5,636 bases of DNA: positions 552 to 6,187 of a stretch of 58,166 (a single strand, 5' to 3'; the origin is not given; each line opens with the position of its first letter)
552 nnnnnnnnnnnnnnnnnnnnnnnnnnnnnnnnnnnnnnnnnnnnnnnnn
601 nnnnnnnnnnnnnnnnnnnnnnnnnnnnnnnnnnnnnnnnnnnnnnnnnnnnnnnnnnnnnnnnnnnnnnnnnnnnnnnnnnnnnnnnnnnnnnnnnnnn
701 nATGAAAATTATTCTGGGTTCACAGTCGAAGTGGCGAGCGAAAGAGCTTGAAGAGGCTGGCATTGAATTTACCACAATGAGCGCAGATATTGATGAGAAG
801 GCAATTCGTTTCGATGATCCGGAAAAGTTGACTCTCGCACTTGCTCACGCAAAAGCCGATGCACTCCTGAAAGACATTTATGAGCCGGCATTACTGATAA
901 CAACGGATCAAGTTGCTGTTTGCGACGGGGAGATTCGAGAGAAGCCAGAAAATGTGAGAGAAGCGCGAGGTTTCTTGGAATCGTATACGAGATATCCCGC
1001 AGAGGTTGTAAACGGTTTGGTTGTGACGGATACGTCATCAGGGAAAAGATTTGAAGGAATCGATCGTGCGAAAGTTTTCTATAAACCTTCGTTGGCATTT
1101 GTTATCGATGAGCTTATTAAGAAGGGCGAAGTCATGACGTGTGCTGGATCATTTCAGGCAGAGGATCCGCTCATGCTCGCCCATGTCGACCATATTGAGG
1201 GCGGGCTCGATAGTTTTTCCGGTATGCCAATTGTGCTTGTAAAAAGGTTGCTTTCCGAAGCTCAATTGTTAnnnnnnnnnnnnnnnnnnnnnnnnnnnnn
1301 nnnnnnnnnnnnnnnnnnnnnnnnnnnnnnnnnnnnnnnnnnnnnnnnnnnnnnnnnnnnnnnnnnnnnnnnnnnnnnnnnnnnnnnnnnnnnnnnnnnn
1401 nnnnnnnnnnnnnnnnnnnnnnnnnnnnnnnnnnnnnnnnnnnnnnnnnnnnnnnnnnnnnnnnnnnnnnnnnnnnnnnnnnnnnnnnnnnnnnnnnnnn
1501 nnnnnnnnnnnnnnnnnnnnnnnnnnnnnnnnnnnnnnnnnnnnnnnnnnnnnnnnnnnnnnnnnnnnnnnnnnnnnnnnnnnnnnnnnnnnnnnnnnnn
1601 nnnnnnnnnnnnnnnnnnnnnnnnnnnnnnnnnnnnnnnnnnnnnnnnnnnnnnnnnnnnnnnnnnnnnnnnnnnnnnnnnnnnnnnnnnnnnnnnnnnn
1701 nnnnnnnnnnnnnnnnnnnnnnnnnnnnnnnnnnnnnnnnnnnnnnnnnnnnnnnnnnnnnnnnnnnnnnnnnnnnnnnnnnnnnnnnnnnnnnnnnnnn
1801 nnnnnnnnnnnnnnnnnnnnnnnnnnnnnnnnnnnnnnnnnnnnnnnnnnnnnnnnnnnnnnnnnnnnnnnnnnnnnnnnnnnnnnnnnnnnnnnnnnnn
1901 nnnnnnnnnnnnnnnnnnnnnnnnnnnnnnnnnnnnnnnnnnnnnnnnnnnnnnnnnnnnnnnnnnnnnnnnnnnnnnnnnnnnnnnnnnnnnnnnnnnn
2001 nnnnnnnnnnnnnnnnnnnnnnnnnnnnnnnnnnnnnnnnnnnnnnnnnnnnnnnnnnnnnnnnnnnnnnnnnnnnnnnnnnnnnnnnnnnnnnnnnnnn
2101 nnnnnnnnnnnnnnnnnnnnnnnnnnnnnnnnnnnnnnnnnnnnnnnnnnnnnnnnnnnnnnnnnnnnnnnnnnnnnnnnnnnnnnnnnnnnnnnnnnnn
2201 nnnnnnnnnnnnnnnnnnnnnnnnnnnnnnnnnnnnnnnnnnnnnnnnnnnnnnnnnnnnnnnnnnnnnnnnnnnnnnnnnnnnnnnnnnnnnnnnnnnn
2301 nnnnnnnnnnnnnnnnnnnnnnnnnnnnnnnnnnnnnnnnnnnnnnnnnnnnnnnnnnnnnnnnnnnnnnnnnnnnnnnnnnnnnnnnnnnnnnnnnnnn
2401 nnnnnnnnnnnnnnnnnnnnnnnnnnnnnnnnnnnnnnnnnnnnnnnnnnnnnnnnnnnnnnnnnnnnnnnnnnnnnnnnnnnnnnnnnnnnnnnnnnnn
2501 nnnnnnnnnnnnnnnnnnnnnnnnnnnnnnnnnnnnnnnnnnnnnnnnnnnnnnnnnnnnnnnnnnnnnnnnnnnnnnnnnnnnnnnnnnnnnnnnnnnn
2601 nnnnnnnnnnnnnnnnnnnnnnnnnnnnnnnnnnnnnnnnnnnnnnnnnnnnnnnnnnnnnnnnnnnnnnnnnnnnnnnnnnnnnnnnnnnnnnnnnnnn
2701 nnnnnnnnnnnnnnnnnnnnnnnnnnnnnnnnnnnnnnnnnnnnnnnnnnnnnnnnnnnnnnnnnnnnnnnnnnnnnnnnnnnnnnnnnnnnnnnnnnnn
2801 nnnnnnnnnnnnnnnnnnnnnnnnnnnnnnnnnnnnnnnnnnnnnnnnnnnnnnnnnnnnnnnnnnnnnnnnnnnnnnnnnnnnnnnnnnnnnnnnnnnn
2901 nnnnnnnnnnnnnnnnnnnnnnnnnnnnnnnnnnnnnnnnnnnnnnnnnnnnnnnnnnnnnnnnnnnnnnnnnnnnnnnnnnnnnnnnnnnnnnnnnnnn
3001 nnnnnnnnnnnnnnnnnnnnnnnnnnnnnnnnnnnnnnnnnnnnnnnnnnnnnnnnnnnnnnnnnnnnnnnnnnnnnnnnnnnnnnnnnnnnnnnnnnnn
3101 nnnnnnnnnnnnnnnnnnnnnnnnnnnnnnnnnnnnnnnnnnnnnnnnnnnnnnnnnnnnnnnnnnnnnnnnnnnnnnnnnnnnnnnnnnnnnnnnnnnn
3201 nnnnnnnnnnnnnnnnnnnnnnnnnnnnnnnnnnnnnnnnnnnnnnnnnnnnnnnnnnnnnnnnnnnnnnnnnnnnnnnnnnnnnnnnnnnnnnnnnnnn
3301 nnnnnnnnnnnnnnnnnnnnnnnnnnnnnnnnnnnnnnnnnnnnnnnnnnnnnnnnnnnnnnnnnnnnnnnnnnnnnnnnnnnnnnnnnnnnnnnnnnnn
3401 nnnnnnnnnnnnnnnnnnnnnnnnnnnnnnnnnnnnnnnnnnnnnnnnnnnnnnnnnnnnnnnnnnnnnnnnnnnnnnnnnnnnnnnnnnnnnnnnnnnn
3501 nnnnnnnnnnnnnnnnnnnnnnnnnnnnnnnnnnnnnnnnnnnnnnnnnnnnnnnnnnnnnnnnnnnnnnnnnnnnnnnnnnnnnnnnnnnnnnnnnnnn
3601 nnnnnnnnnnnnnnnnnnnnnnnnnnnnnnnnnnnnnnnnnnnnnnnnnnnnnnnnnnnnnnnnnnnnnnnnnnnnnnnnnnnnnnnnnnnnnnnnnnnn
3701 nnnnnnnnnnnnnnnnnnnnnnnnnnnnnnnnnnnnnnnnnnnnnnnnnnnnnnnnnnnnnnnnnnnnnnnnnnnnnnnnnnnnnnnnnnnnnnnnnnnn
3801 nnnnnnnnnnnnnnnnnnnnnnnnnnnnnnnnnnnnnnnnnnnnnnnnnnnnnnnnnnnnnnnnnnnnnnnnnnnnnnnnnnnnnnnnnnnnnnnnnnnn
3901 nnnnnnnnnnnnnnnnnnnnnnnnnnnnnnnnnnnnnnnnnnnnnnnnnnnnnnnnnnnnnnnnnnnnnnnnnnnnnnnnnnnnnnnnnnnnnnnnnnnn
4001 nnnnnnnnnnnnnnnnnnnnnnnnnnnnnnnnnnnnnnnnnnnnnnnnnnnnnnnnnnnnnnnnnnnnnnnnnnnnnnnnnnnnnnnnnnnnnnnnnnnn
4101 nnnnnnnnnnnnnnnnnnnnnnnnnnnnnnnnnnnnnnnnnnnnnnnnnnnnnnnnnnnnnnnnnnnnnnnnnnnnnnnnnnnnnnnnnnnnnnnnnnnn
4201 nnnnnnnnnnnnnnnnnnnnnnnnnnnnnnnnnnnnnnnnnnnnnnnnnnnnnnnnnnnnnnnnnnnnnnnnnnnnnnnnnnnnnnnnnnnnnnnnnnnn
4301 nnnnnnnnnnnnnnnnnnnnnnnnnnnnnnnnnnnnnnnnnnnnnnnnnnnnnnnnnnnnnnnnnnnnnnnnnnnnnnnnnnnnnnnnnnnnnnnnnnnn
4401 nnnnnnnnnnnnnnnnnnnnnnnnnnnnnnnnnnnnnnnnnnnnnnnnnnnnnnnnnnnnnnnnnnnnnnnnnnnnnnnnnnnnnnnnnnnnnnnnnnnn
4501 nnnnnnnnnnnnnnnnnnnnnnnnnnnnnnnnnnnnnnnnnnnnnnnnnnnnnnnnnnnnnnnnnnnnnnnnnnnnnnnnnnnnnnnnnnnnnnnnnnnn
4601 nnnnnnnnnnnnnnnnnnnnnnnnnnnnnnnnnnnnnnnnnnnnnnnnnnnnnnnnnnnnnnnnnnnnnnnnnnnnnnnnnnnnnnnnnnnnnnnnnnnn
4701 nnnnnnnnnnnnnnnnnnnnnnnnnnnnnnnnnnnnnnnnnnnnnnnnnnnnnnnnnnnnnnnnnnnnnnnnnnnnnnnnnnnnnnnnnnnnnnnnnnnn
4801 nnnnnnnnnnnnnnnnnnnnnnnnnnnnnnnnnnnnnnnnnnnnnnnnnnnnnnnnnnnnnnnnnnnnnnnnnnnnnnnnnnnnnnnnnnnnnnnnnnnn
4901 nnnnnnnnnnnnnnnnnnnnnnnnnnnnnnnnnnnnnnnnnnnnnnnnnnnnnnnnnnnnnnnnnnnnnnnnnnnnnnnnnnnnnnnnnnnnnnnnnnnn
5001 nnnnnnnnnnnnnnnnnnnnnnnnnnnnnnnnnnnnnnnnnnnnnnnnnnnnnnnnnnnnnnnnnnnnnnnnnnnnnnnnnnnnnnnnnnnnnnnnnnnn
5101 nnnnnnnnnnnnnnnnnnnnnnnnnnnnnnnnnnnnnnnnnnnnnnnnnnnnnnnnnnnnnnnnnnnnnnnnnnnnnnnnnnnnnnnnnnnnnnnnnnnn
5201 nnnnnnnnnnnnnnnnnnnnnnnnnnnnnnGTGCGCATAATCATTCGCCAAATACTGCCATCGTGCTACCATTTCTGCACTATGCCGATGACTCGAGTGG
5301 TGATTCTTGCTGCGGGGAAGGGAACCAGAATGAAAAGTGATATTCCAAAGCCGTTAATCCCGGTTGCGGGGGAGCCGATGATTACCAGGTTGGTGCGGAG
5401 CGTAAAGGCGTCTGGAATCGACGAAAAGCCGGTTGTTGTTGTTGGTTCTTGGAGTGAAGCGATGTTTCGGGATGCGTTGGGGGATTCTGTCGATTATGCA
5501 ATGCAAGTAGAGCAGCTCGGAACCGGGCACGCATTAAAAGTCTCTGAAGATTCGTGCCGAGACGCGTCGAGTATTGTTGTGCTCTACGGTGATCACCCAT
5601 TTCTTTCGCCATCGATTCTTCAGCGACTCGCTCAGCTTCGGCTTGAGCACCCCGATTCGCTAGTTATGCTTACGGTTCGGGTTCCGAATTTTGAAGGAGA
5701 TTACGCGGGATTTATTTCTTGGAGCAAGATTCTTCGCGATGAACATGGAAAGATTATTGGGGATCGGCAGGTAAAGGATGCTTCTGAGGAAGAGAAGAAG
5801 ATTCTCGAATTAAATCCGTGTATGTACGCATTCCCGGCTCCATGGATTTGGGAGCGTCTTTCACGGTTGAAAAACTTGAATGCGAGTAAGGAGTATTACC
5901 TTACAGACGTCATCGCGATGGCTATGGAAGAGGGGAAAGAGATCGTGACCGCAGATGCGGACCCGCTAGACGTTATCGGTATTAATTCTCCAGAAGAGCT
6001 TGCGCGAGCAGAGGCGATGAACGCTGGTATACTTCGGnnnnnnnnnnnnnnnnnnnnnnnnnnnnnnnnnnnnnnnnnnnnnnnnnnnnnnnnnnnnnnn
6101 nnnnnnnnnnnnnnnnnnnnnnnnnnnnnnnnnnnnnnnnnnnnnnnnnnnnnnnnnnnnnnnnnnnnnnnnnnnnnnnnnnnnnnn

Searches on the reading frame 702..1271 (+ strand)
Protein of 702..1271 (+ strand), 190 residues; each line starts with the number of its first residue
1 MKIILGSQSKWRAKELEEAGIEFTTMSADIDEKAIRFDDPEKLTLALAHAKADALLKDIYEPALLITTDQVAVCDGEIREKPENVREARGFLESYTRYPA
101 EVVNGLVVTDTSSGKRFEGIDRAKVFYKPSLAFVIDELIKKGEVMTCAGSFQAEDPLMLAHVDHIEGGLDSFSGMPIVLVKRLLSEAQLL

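Call 50: search_protein_families(library=pfam, proteins=[window:702-1271:+], max_evalue=0.001)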
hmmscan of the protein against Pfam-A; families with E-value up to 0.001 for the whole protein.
window:702-1271:+ (190 aa): 1 family
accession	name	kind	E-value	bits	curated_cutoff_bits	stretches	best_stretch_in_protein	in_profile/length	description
PF02545.19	Maf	-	5.8e-36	124.3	27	1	2-186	1-186/187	Maf-like protein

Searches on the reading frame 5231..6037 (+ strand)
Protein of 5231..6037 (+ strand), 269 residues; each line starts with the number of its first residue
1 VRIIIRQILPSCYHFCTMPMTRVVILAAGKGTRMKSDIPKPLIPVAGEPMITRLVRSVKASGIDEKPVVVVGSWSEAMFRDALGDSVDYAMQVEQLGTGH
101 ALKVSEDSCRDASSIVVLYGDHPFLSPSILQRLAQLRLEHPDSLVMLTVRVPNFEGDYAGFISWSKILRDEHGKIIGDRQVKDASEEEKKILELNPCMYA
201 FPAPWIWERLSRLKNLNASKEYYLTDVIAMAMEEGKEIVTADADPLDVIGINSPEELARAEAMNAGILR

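Call 50: search_protein_families(library=pfam, proteins=[window:5231-6037:+], max_evalue=0.001)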
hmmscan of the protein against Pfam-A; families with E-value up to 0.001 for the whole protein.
window:5231-6037:+ (269 aa): 4 families
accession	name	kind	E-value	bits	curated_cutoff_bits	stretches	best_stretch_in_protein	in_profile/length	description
PF12804.13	NTP_transf_3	-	5.5e-20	72.6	27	1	23-149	1-123/160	MobA-like NTP transferase domain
PF00483.29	NTP_transferase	-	1.8e-12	47.8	21.2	1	23-236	2-214/245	Nucleotidyl transferase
PF01128.25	IspD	-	5.4e-08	33.3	27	1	23-85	3-65/221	2-C-methyl-D-erythritol 4-phosphate cytidylyltransferase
PF02348.25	CTP_transf_3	-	4.1e-07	30.5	22.6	1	39-149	15-127/217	Cytidylyltransferase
